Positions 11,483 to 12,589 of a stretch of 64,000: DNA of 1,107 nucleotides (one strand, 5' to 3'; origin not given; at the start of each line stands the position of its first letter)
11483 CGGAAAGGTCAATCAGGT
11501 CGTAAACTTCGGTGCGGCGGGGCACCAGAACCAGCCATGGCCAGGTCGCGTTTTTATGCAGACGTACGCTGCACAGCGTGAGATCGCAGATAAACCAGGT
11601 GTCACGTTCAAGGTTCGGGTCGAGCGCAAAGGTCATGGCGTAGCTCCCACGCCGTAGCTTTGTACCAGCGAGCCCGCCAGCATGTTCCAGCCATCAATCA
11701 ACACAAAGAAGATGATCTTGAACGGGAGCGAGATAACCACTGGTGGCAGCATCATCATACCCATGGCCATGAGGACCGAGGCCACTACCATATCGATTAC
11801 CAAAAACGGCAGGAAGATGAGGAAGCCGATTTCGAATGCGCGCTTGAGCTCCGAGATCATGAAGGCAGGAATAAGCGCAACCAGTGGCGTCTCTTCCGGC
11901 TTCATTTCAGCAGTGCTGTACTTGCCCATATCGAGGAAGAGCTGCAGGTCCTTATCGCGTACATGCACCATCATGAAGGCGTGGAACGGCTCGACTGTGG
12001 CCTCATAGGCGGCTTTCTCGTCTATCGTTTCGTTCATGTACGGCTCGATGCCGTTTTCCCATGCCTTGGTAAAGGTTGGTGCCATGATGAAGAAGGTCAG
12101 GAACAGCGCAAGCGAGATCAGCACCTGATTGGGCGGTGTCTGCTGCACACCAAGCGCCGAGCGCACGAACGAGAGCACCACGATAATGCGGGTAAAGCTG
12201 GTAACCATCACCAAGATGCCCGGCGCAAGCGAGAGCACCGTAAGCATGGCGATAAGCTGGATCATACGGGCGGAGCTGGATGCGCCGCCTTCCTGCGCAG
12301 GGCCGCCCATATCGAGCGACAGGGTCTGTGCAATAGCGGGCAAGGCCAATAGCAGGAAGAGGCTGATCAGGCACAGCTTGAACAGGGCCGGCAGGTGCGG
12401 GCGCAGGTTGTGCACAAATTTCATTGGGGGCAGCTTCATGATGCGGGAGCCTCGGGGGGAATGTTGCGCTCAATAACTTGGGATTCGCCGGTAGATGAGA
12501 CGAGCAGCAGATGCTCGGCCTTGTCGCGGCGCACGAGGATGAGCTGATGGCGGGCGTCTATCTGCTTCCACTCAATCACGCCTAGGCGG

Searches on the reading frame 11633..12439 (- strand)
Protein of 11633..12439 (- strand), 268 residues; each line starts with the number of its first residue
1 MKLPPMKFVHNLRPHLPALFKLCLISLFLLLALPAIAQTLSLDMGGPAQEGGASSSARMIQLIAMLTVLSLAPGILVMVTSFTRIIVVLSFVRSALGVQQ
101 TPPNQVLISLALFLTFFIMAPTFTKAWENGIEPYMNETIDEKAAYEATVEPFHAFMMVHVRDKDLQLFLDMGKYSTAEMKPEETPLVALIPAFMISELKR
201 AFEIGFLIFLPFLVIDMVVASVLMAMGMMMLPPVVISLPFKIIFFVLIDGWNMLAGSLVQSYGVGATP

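Call 73: search_protein_families(library=pfam, proteins=[window:11633-12439:-], max_evalue=0.00001)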
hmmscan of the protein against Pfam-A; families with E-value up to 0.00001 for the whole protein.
window:11633-12439:- (268 aa): 1 family
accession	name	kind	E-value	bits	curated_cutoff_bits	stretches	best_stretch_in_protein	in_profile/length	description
PF00813.25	FliP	-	8.5e-83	277.4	26.9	1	65-258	1-191/191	FliP family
